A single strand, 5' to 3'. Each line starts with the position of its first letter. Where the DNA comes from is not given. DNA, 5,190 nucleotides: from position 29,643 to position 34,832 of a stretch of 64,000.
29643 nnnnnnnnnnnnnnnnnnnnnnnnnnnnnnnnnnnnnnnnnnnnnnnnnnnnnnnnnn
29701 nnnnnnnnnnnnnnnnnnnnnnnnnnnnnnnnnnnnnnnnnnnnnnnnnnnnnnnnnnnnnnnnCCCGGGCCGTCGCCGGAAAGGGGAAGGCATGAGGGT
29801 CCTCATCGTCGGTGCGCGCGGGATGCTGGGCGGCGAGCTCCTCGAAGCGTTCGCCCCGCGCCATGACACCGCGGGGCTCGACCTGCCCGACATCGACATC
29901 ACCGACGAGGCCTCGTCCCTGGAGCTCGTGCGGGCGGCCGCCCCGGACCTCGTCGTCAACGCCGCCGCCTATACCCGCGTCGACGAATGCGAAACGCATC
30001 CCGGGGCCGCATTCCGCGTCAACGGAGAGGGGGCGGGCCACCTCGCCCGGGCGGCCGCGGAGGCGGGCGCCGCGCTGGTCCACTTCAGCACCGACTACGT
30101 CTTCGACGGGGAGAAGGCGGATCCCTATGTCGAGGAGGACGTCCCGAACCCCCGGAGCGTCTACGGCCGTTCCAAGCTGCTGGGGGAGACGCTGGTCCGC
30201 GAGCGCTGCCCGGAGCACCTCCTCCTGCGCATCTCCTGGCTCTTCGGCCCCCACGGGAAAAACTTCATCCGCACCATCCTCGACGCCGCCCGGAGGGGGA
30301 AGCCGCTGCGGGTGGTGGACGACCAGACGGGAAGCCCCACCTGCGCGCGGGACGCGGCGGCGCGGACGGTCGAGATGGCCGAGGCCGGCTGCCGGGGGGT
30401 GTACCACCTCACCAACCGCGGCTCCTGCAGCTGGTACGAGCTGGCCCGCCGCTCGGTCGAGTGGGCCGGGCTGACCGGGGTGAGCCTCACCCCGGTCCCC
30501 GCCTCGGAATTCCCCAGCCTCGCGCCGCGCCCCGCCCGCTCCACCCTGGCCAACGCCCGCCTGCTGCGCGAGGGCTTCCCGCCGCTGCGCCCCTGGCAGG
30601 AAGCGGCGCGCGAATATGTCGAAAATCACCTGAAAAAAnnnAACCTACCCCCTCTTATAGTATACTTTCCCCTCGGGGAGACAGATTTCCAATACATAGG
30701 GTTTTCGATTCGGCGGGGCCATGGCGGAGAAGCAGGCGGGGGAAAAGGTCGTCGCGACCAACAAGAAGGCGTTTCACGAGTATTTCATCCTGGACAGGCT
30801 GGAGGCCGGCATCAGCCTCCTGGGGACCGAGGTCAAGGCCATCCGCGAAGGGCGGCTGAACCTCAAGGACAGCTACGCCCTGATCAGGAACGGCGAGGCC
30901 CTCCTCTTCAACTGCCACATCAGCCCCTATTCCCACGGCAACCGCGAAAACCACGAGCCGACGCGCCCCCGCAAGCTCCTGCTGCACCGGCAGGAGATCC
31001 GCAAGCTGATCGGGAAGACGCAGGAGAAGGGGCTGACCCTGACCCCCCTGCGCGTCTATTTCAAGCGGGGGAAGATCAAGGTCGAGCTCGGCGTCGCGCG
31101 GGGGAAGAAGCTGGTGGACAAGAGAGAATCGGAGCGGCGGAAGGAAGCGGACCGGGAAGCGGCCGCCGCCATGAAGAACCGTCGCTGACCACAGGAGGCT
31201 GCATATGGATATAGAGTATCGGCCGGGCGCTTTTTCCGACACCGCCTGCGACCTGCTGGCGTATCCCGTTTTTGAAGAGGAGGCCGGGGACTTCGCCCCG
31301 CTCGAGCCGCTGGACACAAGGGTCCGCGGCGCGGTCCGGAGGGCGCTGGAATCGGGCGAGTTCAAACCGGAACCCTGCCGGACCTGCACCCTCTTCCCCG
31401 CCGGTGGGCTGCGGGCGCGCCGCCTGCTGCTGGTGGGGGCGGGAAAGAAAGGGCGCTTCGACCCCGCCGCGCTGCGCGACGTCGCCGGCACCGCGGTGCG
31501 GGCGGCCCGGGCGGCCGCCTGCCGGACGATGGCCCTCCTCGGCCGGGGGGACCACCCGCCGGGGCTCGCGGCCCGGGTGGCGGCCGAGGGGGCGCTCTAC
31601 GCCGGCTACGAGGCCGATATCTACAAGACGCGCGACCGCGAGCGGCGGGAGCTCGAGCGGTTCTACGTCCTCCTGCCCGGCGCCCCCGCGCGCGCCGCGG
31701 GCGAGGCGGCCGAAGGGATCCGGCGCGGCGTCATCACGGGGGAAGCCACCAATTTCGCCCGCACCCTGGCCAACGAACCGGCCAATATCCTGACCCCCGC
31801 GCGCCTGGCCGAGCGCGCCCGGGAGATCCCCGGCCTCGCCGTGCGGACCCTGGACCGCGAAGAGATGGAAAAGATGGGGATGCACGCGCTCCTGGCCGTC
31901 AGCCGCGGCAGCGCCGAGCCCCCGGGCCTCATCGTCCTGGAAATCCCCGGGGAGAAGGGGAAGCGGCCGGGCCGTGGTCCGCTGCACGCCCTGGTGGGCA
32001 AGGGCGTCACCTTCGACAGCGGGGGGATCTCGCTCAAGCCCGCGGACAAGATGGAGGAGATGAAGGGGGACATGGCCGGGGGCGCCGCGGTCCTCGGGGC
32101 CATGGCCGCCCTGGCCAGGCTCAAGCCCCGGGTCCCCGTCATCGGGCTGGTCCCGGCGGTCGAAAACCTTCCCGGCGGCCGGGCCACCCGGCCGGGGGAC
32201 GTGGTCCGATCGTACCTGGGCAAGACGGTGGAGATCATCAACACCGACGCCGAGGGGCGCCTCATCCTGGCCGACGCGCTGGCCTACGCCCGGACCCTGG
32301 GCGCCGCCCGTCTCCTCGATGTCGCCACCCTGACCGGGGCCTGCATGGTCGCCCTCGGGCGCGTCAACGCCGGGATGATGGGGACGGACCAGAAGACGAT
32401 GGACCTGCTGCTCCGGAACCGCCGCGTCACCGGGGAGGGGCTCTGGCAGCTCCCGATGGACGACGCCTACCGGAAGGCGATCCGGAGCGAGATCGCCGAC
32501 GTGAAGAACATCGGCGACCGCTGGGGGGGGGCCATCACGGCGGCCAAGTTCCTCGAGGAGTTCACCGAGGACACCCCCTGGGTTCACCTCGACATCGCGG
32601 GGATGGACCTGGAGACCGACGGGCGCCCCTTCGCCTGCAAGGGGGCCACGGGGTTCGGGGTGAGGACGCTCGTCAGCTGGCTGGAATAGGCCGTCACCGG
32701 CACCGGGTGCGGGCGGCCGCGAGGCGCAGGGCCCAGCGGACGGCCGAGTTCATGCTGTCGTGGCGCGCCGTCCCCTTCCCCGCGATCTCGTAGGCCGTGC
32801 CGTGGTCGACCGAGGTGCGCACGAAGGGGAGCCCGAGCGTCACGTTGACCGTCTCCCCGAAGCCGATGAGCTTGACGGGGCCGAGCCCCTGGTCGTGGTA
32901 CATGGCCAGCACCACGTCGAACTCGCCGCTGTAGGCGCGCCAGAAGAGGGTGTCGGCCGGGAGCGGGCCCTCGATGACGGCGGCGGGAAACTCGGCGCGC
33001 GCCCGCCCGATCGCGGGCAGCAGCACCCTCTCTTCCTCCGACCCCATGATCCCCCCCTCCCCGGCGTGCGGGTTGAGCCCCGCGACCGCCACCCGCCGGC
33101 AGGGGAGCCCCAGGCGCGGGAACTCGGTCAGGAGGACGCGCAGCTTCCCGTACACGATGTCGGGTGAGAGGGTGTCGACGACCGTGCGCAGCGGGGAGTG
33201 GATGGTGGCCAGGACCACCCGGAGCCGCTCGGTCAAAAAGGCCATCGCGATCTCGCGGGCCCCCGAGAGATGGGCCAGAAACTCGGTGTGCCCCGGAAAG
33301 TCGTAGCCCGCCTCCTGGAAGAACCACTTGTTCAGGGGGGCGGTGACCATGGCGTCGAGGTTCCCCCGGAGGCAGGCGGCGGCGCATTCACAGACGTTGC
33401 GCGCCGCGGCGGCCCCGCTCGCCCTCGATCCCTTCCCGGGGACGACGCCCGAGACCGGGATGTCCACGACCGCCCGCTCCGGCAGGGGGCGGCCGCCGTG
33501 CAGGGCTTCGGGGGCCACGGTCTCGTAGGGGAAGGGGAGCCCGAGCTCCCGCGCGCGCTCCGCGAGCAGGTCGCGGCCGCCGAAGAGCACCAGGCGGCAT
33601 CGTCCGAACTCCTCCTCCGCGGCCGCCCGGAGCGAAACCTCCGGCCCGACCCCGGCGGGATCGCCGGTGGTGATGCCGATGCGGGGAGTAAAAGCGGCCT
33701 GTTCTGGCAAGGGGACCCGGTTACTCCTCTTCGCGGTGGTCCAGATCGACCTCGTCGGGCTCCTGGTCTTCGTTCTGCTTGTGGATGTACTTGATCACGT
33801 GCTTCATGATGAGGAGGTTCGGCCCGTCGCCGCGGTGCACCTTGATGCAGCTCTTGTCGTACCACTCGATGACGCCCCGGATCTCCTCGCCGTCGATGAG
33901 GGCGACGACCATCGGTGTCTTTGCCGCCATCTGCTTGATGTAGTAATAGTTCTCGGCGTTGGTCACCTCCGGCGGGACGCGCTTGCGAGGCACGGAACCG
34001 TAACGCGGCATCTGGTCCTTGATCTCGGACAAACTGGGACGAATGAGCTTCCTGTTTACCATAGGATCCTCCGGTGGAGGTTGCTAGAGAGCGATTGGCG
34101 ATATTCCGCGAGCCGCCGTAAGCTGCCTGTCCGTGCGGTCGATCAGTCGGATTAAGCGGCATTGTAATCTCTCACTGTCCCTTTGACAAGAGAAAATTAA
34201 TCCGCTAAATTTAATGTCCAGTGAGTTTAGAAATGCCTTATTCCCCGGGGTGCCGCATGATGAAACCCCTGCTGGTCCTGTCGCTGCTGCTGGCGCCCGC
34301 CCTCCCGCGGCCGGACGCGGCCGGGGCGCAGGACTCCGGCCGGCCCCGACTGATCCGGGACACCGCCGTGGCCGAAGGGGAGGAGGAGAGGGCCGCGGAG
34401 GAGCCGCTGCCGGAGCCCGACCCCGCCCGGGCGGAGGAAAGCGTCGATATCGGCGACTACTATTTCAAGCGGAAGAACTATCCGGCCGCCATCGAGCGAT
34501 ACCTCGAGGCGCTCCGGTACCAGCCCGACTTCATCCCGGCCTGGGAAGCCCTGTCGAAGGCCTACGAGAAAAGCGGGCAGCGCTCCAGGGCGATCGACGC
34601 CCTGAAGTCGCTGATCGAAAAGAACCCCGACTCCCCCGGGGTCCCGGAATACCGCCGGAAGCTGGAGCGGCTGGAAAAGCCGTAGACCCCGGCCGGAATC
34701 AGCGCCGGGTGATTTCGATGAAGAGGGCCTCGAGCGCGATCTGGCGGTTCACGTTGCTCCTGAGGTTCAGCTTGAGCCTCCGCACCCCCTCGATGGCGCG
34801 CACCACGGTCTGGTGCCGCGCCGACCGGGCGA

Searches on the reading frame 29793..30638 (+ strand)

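Call 16: search_protein_families(library=ncbifam, max_evalue=0.00001, proteins=[window:29793-30638:+])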
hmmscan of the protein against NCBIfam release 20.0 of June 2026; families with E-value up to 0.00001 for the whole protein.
window:29793-30638:+ (282 aa): 4 families
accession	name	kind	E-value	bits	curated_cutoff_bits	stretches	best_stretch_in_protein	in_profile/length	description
TIGR01214.1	rmlD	equivalog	1.4e-93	313.1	224.05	1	2-277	1-283/285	dTDP-4-dehydrorhamnose reductase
NF007440.0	PRK09987.1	equivalog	9.8e-52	176.1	308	1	1-261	1-275/299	dTDP-4-dehydrorhamnose reductase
TIGR01179.1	galE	equivalog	4.4e-10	38.9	262.3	1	31-137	51-158/332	UDP-glucose 4-epimerase GalE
TIGR01181.1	dTDP_gluc_dehyt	equivalog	1.5e-09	37.4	365.1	1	24-137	47-164/321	dTDP-glucose 4,6-dehydratase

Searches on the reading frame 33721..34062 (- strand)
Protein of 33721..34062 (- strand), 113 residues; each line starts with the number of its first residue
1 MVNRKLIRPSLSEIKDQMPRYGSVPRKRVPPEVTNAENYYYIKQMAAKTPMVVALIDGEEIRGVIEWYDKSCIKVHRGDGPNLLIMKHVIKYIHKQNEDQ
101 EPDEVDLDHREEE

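Call 92: search_protein_families(library=pfam, max_evalue=0.001, proteins=[window:33721-34062:-])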
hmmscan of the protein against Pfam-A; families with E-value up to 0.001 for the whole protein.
window:33721-34062:- (113 aa): 2 families
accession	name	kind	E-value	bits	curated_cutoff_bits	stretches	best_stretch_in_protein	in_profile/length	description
PF21979.2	Hfq_1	-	1.5e-09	38.3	27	1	47-93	13-59/61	Hfq related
PF17209.9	Hfq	-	2.9e-06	27.2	27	1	47-96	12-60/64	Hfq protein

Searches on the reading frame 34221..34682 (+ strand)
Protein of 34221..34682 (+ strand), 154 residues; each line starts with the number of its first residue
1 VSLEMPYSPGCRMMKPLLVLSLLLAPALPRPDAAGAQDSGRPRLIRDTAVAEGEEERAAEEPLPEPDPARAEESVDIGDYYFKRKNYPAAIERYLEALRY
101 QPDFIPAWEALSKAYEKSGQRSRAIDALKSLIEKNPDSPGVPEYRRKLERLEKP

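Call 92: search_protein_families(library=pfam, max_evalue=0.001, proteins=[window:34221-34682:+])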
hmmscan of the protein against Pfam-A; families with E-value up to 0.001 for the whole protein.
window:34221-34682:+ (154 aa): 10 families
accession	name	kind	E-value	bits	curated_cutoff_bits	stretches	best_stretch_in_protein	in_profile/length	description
PF07719.23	TPR_2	-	3.5e-10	39.6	27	1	76-103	6-33/34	Tetratricopeptide repeat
PF13414.12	TPR_11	-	9.4e-10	38.5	26.8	1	78-119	1-42/42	TPR repeat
PF13428.12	TPR_14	-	6.8e-08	32.9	23.5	1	107-140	3-36/44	Tetratricopeptide repeat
PF14559.12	TPR_19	-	1.5e-07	32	25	1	82-139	2-59/68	Tetratricopeptide repeat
PF13432.12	TPR_16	-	2.1e-06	28.5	32.7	1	76-139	2-65/65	Tetratricopeptide repeat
PF13174.12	TPR_6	-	5.2e-06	27.2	26.3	1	111-138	6-33/33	Tetratricopeptide repeat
PF00515.34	TPR_1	-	3.8e-05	23.8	27.8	0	77-104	7-34/34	Tetratricopeptide repeat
PF13181.12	TPR_8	-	4.1e-05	23.9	25.7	0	106-137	2-33/34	Tetratricopeptide repeat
PF13525.12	YfiO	-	5.5e-05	23.5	25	1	71-118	141-188/203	Outer membrane lipoprotein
PF13176.12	TPR_7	-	0.00018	21.8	27.9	0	107-136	1-32/36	Tetratricopeptide repeat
